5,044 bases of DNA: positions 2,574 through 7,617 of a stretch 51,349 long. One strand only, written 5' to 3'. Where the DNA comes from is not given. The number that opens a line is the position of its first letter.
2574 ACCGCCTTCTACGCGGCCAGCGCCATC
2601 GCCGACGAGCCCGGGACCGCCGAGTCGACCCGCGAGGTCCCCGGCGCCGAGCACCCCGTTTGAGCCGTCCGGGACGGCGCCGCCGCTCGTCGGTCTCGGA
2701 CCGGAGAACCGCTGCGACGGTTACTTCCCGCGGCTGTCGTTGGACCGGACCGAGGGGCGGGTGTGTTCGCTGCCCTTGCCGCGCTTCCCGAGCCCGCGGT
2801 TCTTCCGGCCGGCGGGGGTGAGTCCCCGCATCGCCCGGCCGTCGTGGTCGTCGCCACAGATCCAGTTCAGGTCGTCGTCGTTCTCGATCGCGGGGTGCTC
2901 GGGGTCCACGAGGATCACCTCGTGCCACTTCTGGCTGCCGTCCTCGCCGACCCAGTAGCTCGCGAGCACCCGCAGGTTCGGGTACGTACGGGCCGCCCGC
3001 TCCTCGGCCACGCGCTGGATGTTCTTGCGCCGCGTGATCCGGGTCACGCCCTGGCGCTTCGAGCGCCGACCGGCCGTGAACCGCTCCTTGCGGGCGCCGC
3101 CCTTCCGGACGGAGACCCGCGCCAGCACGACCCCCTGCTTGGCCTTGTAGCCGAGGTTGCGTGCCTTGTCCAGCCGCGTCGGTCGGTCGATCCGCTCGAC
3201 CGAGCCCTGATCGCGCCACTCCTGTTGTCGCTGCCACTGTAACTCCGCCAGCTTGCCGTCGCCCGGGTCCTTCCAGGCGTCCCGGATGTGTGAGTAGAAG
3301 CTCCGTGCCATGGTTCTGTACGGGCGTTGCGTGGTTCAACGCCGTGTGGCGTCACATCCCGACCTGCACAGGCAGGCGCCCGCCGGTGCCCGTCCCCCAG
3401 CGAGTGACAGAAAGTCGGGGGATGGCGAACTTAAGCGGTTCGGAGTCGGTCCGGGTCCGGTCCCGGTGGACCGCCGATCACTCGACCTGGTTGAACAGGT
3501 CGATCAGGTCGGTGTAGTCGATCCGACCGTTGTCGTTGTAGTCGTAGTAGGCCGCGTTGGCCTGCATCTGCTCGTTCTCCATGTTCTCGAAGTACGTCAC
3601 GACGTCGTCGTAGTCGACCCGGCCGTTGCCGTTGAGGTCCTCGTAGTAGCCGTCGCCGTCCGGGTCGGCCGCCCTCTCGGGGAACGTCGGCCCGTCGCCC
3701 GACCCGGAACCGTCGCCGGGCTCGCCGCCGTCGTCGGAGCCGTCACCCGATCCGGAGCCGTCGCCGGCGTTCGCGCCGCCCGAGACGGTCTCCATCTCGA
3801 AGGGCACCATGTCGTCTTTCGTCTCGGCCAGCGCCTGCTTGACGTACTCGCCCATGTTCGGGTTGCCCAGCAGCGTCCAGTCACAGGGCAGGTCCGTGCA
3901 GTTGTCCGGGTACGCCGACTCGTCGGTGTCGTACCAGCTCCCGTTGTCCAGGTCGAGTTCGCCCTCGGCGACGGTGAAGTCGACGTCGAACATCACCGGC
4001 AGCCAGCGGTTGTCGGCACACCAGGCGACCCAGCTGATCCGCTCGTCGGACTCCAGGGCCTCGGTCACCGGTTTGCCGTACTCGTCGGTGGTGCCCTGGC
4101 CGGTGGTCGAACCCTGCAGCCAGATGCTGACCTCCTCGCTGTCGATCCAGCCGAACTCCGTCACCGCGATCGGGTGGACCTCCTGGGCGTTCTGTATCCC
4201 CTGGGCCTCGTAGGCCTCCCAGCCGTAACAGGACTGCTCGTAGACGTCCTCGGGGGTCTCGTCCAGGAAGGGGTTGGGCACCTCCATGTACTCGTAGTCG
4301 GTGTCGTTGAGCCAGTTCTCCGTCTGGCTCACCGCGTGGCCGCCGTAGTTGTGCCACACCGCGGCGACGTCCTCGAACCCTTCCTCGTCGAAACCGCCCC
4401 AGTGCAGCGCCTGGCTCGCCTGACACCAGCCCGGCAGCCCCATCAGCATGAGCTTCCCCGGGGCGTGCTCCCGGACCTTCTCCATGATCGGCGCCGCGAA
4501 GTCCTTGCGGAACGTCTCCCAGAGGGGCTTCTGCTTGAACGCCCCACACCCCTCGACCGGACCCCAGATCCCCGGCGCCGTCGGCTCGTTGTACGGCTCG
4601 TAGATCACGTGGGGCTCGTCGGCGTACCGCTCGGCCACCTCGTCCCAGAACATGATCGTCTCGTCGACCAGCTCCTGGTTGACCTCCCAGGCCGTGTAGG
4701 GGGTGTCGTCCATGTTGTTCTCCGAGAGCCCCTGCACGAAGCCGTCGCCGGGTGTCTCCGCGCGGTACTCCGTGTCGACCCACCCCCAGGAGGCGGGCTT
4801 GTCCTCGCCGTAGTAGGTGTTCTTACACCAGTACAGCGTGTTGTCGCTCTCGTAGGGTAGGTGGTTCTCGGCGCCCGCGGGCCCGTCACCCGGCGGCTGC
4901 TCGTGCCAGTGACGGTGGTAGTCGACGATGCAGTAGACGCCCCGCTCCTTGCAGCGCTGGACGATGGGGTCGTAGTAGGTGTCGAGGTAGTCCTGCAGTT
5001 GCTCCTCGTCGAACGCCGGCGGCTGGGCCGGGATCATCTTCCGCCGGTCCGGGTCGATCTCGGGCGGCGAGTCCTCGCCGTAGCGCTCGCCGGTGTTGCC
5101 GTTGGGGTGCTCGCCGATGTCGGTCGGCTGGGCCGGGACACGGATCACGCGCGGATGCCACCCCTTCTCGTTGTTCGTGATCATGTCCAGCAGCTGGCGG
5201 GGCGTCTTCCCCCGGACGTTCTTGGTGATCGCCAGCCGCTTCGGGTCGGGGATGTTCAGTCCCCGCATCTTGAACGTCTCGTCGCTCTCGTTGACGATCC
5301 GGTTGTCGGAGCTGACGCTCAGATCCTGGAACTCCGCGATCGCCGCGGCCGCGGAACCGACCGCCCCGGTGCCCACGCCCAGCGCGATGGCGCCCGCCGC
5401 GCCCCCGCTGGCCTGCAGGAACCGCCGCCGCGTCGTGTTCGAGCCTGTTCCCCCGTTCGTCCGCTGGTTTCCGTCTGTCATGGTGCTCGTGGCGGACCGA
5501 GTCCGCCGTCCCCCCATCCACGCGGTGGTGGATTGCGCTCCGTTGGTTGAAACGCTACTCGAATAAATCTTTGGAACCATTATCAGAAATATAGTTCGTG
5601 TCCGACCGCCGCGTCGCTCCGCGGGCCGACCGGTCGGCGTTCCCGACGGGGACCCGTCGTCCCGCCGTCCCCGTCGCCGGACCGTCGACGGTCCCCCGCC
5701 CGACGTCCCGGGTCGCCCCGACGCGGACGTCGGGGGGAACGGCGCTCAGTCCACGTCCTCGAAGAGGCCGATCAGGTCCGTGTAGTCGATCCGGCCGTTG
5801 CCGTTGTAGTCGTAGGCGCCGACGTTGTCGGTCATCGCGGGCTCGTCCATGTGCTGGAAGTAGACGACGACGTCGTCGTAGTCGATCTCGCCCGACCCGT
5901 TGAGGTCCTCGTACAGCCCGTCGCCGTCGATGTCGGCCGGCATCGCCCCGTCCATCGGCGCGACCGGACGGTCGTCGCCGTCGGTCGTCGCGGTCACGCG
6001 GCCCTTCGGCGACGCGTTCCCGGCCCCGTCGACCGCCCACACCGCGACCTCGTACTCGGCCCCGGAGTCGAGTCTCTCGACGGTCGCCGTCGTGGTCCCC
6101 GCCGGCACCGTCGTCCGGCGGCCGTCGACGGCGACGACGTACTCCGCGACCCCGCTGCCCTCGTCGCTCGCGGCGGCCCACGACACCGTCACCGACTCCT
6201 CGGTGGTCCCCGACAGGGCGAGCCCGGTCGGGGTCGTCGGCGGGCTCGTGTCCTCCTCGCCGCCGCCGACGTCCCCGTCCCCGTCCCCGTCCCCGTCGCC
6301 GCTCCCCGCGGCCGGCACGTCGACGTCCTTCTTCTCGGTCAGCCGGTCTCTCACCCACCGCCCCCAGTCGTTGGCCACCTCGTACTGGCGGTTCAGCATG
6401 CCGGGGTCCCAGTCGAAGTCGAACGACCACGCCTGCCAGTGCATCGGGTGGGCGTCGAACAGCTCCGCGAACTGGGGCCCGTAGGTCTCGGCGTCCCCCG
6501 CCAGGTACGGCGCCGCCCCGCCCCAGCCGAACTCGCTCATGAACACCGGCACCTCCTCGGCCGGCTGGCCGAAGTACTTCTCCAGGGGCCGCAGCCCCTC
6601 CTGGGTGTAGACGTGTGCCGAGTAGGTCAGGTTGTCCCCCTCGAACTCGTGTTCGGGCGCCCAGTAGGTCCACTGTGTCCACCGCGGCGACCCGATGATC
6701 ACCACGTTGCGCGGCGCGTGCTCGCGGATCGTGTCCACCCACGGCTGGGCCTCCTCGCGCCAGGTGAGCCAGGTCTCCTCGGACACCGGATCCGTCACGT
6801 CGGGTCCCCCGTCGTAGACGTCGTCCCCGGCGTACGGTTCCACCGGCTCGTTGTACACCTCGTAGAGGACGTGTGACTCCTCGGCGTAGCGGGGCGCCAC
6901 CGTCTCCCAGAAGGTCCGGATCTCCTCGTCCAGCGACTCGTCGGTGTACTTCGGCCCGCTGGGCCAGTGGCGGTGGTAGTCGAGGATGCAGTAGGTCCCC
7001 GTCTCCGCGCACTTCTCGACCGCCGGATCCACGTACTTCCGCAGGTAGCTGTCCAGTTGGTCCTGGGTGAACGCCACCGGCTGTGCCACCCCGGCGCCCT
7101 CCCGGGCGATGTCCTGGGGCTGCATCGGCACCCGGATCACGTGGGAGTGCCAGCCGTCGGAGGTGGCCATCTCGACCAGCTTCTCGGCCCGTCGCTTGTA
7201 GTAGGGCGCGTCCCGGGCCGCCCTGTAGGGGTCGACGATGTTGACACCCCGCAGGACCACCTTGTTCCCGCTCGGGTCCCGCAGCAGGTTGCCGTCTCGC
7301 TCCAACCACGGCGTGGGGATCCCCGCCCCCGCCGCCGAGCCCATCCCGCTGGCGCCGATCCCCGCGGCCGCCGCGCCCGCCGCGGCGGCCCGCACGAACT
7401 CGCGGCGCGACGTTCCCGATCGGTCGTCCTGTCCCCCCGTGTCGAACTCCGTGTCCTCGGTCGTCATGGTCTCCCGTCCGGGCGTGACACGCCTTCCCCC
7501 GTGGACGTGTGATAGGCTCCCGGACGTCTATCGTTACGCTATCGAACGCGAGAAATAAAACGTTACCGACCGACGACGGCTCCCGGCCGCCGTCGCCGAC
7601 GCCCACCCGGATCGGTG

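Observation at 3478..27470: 24-kb co-directional cluster encoding what looks like a complete cellulosome-type (cohesin-dockerin) system in a haloarchaeon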

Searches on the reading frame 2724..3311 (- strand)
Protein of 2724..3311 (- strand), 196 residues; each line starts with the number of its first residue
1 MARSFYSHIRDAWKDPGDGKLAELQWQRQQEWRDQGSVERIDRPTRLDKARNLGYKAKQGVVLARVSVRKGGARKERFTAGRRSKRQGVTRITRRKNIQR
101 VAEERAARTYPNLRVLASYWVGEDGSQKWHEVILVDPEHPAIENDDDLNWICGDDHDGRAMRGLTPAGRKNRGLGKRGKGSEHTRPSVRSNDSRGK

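Call 59: search_protein_families(library=pfam, proteins=[window:2724-3311:-], max_evalue=0.001)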
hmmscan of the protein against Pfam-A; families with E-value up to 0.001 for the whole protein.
window:2724-3311:- (196 aa): 1 family
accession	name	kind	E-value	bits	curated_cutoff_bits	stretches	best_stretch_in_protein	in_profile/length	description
PF00827.22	Ribosomal_L15e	-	4e-80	268.4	27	1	4-191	1-191/191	Ribosomal L15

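Call 61: find_homologous_proteins(query=window:2724-3311:-, max_evalue=1e-40)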
Query window:2724-3311:- (196 aa): 3553 proteins with E <= 1e-40 among 5125 candidates; the best 120 are listed.
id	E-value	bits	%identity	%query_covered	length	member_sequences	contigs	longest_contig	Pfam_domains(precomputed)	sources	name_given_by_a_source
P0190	2.7e-126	437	100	100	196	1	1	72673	PF00827.23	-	-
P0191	2.3e-108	379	83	100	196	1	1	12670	PF00827.23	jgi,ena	-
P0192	2.4e-107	375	85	100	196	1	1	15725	PF00827.23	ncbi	ncbi:MAG: 50S ribosomal protein L15e [Haloarculaceae archaeon]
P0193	3.0e-107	375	85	100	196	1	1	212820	PF00827.23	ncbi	ncbi:50S ribosomal protein L15e [Halobacteriales archaeon Cl-PHB]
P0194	7.7e-107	374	86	100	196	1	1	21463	PF00827.23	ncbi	ncbi:MAG: 50S ribosomal protein L15e [Haloarculaceae archaeon]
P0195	8.3e-107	374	84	100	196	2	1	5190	PF00827.23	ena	-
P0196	1.5e-106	373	83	100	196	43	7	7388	PF00827.23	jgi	jgi:large subunit ribosomal protein L15e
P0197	2.5e-106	372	83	100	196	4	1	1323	PF00827.23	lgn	-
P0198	1.3e-105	370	83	100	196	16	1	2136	PF00827.23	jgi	jgi:large subunit ribosomal protein L15e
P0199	4.2e-105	368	83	100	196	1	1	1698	PF00827.23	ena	-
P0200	6.5e-105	368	84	99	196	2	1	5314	PF00827.23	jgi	jgi:large subunit ribosomal protein L15e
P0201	6.9e-105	367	83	100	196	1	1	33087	PF00827.23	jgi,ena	-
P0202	1.3e-104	366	84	100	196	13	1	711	PF00827.23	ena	-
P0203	1.4e-104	366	84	100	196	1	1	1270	PF00827.23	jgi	-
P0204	3.0e-104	365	82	100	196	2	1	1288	PF00827.23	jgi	jgi:large subunit ribosomal protein L15e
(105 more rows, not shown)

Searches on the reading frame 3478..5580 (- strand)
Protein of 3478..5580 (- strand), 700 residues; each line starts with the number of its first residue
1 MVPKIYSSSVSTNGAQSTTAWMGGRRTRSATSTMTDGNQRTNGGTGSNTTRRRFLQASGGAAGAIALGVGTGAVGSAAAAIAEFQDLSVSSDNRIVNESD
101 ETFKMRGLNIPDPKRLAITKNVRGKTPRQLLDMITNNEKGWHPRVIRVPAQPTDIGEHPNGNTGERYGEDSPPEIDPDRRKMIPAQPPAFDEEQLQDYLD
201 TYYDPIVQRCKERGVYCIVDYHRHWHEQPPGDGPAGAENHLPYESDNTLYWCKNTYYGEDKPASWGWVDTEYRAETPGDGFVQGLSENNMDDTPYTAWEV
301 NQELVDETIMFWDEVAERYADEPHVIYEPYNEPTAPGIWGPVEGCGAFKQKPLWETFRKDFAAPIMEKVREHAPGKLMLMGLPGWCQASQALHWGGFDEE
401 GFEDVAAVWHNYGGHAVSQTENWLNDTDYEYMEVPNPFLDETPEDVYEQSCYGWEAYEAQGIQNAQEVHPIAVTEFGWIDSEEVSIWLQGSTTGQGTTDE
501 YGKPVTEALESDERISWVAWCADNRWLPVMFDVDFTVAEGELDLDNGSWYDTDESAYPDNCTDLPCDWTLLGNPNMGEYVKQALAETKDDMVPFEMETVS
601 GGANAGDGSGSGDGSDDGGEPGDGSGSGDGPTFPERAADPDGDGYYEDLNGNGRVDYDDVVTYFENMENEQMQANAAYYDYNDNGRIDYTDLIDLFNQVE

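Call 4: search_protein_families(library=pfam, proteins=[window:3478-5580:-], max_evalue=0.01)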
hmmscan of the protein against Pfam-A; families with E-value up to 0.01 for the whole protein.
window:3478-5580:- (700 aa): 6 families
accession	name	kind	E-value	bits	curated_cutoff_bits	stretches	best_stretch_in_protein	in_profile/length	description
PF00150.24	Cellulase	-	1.1e-13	51.7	23.5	1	202-524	63-270/272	Cellulase (glycosyl hydrolase family 5)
PF00404.24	Dockerin_1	-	0.00028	21.5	22.9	1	646-695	1-52/57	Dockerin type I domain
PF00036.39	EF-hand_1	-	0.0023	17.8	25.4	0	648-666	10-28/29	EF hand domain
PF13499.12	EF-hand_7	-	0.0031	18.2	30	1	648-696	12-66/67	EF-hand domain pair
PF13405.12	EF-hand_6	-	0.0044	17.1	25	0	679-697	9-27/30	EF-hand domain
PF10518.14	TAT_signal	-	0.0097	16.3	22.7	1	49-68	2-21/21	TAT (twin-arginine translocation) pathway signal sequence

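Call 17: search_protein_families(library=ncbifam, proteins=[window:3478-5580:-], max_evalue=1)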
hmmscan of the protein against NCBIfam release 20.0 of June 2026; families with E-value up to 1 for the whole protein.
window:3478-5580:- (700 aa): 3 families
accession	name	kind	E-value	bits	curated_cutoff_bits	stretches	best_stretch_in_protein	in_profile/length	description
TIGR01409.1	TAT_signal_seq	domain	0.022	15.1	16.7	1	49-79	1-28/29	twin-arginine translocation signal domain-containing protein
NF038267.1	amidase_AmiC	exception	0.17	10.5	700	1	47-119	6-74/407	N-acetylmuramoyl-L-alanine amidase AmiC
TIGR02811.1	formate_TAT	hypoth_equivalog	0.34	11.3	48.45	1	47-81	7-41/66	formate dehydrogenase region TAT target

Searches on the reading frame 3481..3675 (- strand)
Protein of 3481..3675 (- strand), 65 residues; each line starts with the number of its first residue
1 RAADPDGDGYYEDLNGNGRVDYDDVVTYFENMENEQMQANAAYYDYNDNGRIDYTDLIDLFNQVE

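Call 22: search_solved_structures(query=A2, max_evalue=1, show_alignments=3)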
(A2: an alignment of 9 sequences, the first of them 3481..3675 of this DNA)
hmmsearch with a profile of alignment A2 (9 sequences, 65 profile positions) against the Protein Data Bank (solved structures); distinct sequences matched with E-value up to 1: 181 (the best 60 are shown).
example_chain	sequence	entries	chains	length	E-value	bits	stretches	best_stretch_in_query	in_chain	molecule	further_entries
2jnx_A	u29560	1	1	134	7.1e-06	29.1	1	13-57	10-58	Calcium binding protein 2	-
1jfj_A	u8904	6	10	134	2.8e-05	27.2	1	13-63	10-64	CALCIUM-BINDING PROTEIN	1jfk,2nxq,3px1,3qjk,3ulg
2m7n_A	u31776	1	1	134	2.8e-05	27.2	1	13-63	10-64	Calcium-binding protein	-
3l19_A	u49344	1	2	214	0.00027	24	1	13-61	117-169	Calcium/calmodulin dependent protein kinase with a kinase domain and 4 calmodulin like EF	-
6kge_D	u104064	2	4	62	0.0047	20.1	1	12-64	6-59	And cellulose-binding endoglucanase family 9 CelL ortholog dockerin domain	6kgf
2joj_A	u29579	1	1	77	0.0052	19.9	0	35-63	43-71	Centrin protein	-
5jol_A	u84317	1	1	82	0.0053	19.9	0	36-62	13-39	Plastin-2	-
3khe_A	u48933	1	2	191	0.0053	19.9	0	30-63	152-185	Calmodulin-like domain protein kinase isoform 3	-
3pm8_A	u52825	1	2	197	0.0069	19.5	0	13-61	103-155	Calcium-dependent protein kinase 2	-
1ahr_A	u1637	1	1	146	0.0071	19.5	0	13-57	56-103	CALMODULIN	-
4il1_A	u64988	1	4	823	0.0078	19.4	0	13-59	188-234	Calmodulin, Calcineurin subunit B type 1, Serine/threonine-protein phosphatase 2B catalyti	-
5joj_A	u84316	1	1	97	0.0084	19.2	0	36-62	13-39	Plastin-2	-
2mte_A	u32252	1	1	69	0.0086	19.2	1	10-57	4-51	Cellulose 1,4-beta-cellobiosidase (reducing end) CelS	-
1daq_A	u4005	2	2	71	0.0091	19.1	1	10-57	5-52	ENDOGLUCANASE SS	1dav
5z1q_A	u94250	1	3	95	0.0092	19.1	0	35-63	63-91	Centrin protein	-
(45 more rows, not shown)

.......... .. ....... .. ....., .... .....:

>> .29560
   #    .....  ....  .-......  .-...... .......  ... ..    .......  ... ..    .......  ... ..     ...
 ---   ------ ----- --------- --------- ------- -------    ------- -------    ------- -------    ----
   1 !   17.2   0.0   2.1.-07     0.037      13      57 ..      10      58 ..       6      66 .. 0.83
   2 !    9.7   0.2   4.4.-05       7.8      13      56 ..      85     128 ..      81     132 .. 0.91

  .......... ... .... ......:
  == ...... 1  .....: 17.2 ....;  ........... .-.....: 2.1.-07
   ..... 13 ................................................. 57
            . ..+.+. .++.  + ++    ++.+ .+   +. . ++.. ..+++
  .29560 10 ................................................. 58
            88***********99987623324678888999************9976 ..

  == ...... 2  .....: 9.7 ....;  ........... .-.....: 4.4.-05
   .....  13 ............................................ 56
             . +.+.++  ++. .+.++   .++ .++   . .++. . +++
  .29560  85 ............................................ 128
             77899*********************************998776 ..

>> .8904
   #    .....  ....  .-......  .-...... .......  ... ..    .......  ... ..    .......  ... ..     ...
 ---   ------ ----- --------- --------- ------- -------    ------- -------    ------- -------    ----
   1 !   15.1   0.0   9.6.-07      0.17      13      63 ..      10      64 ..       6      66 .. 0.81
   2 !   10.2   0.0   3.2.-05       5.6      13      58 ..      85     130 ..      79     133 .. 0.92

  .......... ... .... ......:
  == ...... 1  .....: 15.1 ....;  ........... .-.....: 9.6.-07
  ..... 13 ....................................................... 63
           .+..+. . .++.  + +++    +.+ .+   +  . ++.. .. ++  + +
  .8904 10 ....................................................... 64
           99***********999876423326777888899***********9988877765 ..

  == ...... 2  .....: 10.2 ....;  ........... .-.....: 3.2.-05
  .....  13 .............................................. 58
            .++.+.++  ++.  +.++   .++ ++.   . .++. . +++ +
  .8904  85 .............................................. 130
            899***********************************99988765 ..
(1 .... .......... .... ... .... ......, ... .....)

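Call 83: search_protein_families(library=pfam, alignment_id=A2, max_evalue=0.01)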
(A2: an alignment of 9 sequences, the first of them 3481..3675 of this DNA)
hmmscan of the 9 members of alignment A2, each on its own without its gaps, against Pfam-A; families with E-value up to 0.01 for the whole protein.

A. member 1, window:3481-3675:- (65 aa): 5 families
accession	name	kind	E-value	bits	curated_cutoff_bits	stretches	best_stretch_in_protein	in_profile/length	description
PF00036.39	EF-hand_1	-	3.7e-07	29.7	25.4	0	13-31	10-28/29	EF hand domain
PF13405.12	EF-hand_6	-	1.5e-06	27.8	25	0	43-62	8-27/30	EF-hand domain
PF00404.24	Dockerin_1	-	2.6e-06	27.9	22.9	1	11-62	1-54/57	Dockerin type I domain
PF13499.12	EF-hand_7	-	1.5e-05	25.7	30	1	13-61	12-66/67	EF-hand domain pair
PF13202.12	EF-hand_5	-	0.00099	18.9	25.9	0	13-23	9-19/25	EF hand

B. families by the number of members that match (of 9 scanned): 6 families
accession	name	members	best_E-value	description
PF00404.24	Dockerin_1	9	2.4e-07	Dockerin type I domain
PF13499.12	EF-hand_7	8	1.5e-05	EF-hand domain pair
PF13405.12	EF-hand_6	6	1.5e-06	EF-hand domain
PF00036.39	EF-hand_1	5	3.6e-07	EF hand domain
PF13202.12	EF-hand_5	2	0.00058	EF hand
PF16905.10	GPHH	1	0.0032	Voltage-dependent L-type calcium channel, IQ-associated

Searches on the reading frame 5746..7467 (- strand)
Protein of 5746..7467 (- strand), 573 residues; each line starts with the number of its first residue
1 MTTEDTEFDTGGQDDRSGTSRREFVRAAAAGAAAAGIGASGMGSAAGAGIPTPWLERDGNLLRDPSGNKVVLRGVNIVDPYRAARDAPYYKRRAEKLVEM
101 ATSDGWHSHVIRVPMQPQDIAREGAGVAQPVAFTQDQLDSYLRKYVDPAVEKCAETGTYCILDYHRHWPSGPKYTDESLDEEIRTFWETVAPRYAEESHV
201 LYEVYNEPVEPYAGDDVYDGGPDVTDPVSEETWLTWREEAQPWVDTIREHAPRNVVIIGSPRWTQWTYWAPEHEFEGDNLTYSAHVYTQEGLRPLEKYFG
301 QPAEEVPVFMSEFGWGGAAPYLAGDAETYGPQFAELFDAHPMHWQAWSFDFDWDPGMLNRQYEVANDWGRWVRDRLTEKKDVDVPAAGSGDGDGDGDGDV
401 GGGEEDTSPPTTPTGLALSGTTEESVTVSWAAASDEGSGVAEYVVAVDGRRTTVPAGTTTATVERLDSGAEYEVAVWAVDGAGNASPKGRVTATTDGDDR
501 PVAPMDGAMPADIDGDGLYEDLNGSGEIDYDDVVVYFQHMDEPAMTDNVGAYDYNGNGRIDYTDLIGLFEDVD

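Call 4: search_protein_families(library=pfam, proteins=[window:5746-7467:-], max_evalue=0.01)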
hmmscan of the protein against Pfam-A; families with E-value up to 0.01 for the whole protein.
window:5746-7467:- (573 aa): 5 families
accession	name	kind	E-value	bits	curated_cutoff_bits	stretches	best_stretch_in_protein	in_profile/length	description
PF00150.24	Cellulase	-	1.2e-27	97.6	23.5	1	67-349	5-268/272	Cellulase (glycosyl hydrolase family 5)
PF00041.27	fn3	-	4.6e-11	43.2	25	1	412-489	2-79/84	Fibronectin type III domain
PF00404.24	Dockerin_1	-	2.6e-05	24.7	22.9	1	519-565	1-49/57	Dockerin type I domain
PF13499.12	EF-hand_7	-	0.0018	19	30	1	521-569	12-66/67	EF-hand domain pair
PF16656.11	Pur_ac_phosph_N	-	0.0037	18.2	30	1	416-474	6-63/93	Purple acid Phosphatase, N-terminal domain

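Call 17: search_protein_families(library=ncbifam, proteins=[window:5746-7467:-], max_evalue=1)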
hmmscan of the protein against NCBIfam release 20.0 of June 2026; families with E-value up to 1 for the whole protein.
window:5746-7467:- (573 aa): 5 families
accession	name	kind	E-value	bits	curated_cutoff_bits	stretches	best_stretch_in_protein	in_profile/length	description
NF041611.1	exoglucan_CbhB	equivalog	1.6e-08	33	1950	1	403-491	794-881/997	exoglucanase CbhB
NF045522.1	MXAN_2561_fam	equivalog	2e-06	27.5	150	1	406-492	165-254/304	MXAN_2561 family MXYO-CTERM-anchored protein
NF047446.1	barrel_OmpL47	domain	4e-06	27.2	40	1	425-493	4-66/68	OmpL47-type beta-barrel domain-containing protein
TIGR01409.1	TAT_signal_seq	domain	0.0015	18.8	16.7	1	19-47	1-28/29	twin-arginine translocation signal domain-containing protein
TIGR02811.1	formate_TAT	hypoth_equivalog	0.014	15.7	48.45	1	14-40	4-30/66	formate dehydrogenase region TAT target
